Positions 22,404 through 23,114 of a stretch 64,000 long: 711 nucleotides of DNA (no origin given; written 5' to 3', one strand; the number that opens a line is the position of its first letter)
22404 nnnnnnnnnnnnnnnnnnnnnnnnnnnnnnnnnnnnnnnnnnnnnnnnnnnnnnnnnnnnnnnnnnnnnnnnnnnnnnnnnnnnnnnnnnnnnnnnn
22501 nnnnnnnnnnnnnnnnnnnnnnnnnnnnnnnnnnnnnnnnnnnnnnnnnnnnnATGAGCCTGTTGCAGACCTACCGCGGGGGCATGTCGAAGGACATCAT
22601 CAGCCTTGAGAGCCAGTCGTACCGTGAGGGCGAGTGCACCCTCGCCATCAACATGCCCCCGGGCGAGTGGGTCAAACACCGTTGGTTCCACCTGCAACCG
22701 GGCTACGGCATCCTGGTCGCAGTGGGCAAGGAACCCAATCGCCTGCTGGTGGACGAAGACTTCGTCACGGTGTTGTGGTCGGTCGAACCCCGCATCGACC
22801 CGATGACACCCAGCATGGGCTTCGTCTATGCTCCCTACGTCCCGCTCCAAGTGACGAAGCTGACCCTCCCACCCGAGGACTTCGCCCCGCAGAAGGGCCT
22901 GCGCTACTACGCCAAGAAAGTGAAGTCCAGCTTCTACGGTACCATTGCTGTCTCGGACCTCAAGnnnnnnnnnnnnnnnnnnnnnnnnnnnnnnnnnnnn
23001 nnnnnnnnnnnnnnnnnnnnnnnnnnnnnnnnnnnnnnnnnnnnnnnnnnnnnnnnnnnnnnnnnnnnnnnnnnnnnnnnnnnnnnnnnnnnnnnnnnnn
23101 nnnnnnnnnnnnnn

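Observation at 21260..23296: Six-member head-to-tail array of the VLWS subgroup of family A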

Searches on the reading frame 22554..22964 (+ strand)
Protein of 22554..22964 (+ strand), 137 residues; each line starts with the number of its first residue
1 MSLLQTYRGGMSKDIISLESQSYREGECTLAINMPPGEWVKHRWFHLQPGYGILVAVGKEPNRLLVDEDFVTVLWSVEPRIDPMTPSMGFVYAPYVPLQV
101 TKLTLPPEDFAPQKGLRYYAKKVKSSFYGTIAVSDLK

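Call 6: search_protein_families(library=pfam, proteins=[window:22554-22964:+], max_evalue=1)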
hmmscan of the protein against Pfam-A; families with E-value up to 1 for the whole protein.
window:22554-22964:+ (137 aa): 1 family
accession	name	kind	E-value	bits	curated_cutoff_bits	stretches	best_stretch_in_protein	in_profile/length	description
PF07068.17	Gp23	-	0.0069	16.3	24.4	1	89-117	316-343/376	Major capsid protein Gp23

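Call 10: search_protein_families(library=phrogs, proteins=[window:22554-22964:+], max_evalue=1)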
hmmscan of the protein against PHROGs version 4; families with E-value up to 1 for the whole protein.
window:22554-22964:+ (137 aa): 1 family
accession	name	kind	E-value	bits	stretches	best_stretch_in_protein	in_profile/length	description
phrog_13936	-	unknown function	0.025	15.2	1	91-102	25-36/43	-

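Call 30: search_solved_structures(query=A3, max_evalue=10, show_alignments=3)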
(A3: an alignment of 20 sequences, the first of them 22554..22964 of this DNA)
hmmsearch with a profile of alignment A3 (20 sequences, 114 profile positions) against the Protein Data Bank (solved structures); distinct sequences matched with E-value up to 10: 2.
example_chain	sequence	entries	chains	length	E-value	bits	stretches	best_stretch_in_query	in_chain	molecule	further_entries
1t6q_A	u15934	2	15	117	0.84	12.8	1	50-95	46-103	Superoxide dismutase [Ni]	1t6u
1t6i_A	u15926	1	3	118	0.85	12.8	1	50-95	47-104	Superoxide dismutase [Ni]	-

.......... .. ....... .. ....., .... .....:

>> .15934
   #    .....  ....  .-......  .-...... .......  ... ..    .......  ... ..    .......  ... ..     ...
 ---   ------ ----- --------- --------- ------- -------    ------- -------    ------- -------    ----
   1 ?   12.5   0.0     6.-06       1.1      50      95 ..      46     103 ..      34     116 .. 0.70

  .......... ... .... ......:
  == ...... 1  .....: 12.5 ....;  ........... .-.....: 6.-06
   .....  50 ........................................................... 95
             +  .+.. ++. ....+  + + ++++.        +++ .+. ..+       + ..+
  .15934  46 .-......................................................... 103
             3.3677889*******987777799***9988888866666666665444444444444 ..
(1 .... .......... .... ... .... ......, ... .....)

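Call 32: search_protein_representatives(alignment_id=A3)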
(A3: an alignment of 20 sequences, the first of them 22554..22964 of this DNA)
Query: 20 sequences, 114 profile positions. Proteins with E-value up to 0.001 (for the whole library): 320; up to 1e-10: 65; up to 1e-30: 0. The best 150 are listed.
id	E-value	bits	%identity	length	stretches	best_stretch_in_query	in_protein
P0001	3.6e-24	101.0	-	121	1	4-112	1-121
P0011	5.5e-22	94.0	-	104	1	4-109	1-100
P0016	8.8e-20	86.9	-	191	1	2-101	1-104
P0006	4.0e-19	84.8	-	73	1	28-100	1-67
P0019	6.4e-19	84.1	-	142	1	2-101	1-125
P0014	3.7e-18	81.7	-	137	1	1-102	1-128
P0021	1.4e-17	79.8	-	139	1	2-106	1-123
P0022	3.4e-17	78.5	-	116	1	19-108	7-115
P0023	1.4e-16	76.6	-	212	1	2-101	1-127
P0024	2.5e-16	75.7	-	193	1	2-101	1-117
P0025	3.2e-16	75.4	-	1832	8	31-71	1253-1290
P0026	6.8e-16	74.4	-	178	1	19-103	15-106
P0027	1.2e-15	73.6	-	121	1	1-100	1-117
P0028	1.7e-15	73.0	-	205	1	3-105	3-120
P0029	1.9e-15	72.9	-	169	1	21-101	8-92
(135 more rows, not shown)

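Call 34: predict_structure(alignment_id=A3)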
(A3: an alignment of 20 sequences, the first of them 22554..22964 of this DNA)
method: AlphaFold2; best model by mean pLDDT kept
length: 137 residues; sequences in the alignment: 20
mean_pLDDT: 74.7   pTM: 0.58
mean pLDDT of the five models: 74.7, 74.5, 73.8, 72.8, 70.6
residues with pLDDT >= 90: 65; 70-90: 16; 50-70: 17; < 50: 39
segments of 3 or more residues with pLDDT < 50: 90-92, 95-104, 110-129, 134-137
pLDDT, mean of each block of 10 residues (from residue 1): 90 96 90 97 89 97 96 92 58 48 50 44 44 44
secondary structure, 60 per line:
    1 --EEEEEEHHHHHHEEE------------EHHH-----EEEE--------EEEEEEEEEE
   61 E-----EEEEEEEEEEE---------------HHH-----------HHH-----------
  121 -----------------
elements in order: E3-8 H9-14 E15-17 E39-42 E51-61 E67-77

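Call 36: search_dna_similar(query=P0023, collection=phages, mode=protein, max_evalue=1, max_rows=25)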
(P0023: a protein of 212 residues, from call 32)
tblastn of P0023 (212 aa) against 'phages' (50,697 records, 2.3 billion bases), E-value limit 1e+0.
Records with a match: 43; places in all: 43; records where one place covers at least 80% of the query: 0.
Best place of each record, by identity: <60% 43.
By first word of the organism name: Campylobacter 15; Synechococcus 7; Vibrio 6; Flavobacterium 4; uncultured 3; Xanthomonas 2; Stenotrophomonas 2; Microcystis 1; Rhodothermus 1; Ralstonia 1; and 1 more.
By host as written in the record: - 7; Campylobacter jejuni 5; Flavobacterium sp. LMO8 4; Campylobacter sp. 4; Synechococcus sp. WH 7803 3; Synechococcus sp. WH7803 2; Synechococcus sp. WH6501 2; Vibrio alginolyticus CECT 521 2; and 14 more.
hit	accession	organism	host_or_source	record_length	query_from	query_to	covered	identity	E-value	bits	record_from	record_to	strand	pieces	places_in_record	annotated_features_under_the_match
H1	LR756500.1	uncultured phage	metagenomic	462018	48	132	40%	29.9%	8e-1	37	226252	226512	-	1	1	record has no annotation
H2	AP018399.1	Xanthomonas phage XacN1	Xanthomonas citri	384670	34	119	41%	29.5%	5e-3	43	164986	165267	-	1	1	major capsid protein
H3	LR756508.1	uncultured phage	metagenomic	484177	77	126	24%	50.0%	1e-7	57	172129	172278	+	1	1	record has no annotation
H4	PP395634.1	Microcystis phage Mel-JY01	Microcystis elabens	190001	78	126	23%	44.9%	4e-6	52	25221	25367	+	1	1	capsid protein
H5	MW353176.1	Flavobacterium phage vB_FspM_immuto_3-5A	Flavobacterium sp. LMO8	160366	77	117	19%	48.8%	6e-6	52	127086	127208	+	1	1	major capsid protein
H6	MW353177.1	Flavobacterium phage vB_FspM_immuto_13-6C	Flavobacterium sp. LMO8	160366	77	117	19%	48.8%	6e-6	52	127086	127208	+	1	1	major capsid protein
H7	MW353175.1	Flavobacterium phage vB_FspM_immuto_2-6A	Flavobacterium sp. LMO8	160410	77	117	19%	48.8%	6e-6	52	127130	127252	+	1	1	major capsid protein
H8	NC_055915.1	Flavobacterium phage vB_FspM_immuto_2-6A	Flavobacterium sp. LMO8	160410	77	117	19%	48.8%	6e-6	52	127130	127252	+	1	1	major capsid protein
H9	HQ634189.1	Synechococcus phage Syn30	Synechococcus sp. WH7803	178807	69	126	27%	34.4%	7e-1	37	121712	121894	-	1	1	major capsid protein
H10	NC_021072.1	Synechococcus phage Syn30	Synechococcus sp. WH7803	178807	69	126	27%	34.4%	7e-1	37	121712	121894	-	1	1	major head protein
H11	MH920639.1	Synechococcus phage S-P4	Synechococcus sp. WH 7803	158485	69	126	27%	34.4%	7e-1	37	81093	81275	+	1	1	major capsid protein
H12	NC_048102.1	Synechococcus phage S-P4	Synechococcus sp. WH 7803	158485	69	126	27%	34.4%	7e-1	37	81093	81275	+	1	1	major head protein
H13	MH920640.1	Synechococcus phage S-E7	Synechococcus sp. WH 7803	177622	69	126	27%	34.4%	7e-1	37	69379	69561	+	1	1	major capsid protein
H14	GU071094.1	Synechococcus phage S-SM1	Synechococcus sp. WH6501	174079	69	126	27%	34.4%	9e-1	36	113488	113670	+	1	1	gp23: precursor of major head subunit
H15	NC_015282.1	Synechococcus phage S-SM1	Synechococcus sp. WH6501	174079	69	126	27%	34.4%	9e-1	36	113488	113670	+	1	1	gp23: major head protein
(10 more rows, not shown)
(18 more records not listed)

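Call 38: get_annotated_region(hit=H2, flank=2500)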
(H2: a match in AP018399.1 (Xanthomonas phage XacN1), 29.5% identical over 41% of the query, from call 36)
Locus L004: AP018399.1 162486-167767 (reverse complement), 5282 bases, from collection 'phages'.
description: Xanthomonas phage XacN1 DNA, complete genome.
organism: Xanthomonas phage XacN1 (NCBI taxid 2042251)
taxonomy: Viruses; Duplodnaviria; Heunggongvirae; Uroviricota; Caudoviricetes
host: Xanthomonas citri; source: -; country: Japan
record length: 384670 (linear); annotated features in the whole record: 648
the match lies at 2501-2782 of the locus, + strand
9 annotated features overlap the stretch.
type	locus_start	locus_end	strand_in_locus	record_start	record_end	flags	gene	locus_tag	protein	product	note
CDS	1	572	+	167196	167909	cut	-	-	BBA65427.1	lipase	ORF279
CDS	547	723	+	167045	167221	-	-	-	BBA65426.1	predicted ORF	ORF278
CDS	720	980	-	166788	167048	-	-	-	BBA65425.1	predicted ORF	ORF277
CDS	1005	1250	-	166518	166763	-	-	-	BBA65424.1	predicted ORF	ORF276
CDS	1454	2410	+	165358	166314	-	-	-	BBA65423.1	hypothetical protein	ORF275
CDS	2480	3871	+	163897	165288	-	-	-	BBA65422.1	major capsid protein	ORF274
CDS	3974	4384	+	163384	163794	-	-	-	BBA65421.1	predicted ORF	ORF273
CDS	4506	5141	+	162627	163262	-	-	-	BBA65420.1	chitinase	ORF272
CDS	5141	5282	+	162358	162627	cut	-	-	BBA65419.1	predicted ORF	ORF271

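Call 42: get_annotated_region(hit=H3, flank=3000)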
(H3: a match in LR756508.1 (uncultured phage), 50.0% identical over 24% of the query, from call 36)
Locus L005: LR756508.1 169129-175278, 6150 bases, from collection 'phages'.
description: uncultured phage genome assembly, chromosome: 1.
organism: uncultured phage (NCBI taxid 278008)
taxonomy: Viruses; environmental samples
host: -; source: metagenomic; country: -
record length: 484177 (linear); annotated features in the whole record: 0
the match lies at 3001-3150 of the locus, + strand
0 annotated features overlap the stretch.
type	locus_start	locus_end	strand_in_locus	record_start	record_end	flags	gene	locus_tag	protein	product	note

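Call 79: fold_search(model_id=the predicted structure, library=viral)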
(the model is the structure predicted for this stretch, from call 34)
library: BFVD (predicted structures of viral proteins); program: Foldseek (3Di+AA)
matches with E <= 10: 820; with E <= 0.001: 0
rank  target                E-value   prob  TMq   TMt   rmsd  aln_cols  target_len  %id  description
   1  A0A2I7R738            8.8e-02  0.08  0.13  0.11  21.0       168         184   10  (no name in the UniProt tables at hand)
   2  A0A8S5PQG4            9.9e-02  0.91  0.27  0.11   4.8        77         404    5  Uncharacterized protein [Myoviridae sp. ctwwN25]
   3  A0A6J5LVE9            1.7e-01  0.90  0.24  0.03   3.6        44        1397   11  Tip attachment protein J [uncultured Caudovirales phage]
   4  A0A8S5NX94            1.8e-01  0.35  0.24  0.11  14.3       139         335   16  43 kDa tail protein [Myoviridae sp. ct3OK4]
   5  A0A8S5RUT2            1.8e-01  0.35  0.25  0.09  11.0        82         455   11  (no name in the UniProt tables at hand)
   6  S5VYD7                1.9e-01  0.44  0.26  0.31   7.8       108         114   11  (no name in the UniProt tables at hand)
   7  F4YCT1                1.9e-01  0.10  0.17  0.14  16.1       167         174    8  (no name in the UniProt tables at hand)
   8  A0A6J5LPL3            2.0e-01  0.35  0.24  0.14  12.4        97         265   11  Uncharacterized protein [uncultured Caudovirales phage]
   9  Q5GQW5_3              2.0e-01  0.35  0.25  0.04   7.6        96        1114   14  Hypothetical-Protein / belonging to T4-LIKE GC: 830 [Synechococcus phage S-PM2]
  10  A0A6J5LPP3            2.3e-01  0.84  0.25  0.04   3.7        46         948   11  Tip attachment protein J [uncultured Caudovirales phage]
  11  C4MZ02                2.3e-01  0.60  0.26  0.26   6.2        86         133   12  Gp27 baseplate hub subunit [Escherichia phage JSE]
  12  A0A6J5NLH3            2.4e-01  0.80  0.24  0.04   3.7        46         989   13  Tip attachment protein J [uncultured Caudovirales phage]
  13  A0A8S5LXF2            2.4e-01  0.41  0.29  0.19  15.8       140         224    8  Uncharacterized protein [Myoviridae sp. ctZgq1]
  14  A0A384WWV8            2.7e-01  0.18  0.17  0.11  17.4        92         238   13  (no name in the UniProt tables at hand)
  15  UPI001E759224         2.7e-01  0.07  0.17  0.15  16.6       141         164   13  (no name look-up for this kind of identifier)
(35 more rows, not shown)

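Call 86: search_protein_families(library=padloc, proteins=[window:22554-22964:+, P0023], max_evalue=1)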
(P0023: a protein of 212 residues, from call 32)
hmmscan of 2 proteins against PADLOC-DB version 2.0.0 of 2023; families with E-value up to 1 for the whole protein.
window:22554-22964:+ (137 aa): 1 family
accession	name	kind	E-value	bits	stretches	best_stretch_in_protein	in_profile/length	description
PDLC02569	DrmA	-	0.026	10.2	1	21-91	537-605/1095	DrmA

P0023 (212 aa): 0 families

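Call 87: search_protein_families(library=ncbifam, proteins=[window:22554-22964:+, P0023], max_evalue=1)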
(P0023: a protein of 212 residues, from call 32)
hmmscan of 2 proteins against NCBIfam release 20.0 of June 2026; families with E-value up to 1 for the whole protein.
window:22554-22964:+ (137 aa): 0 families

P0023 (212 aa): 0 families
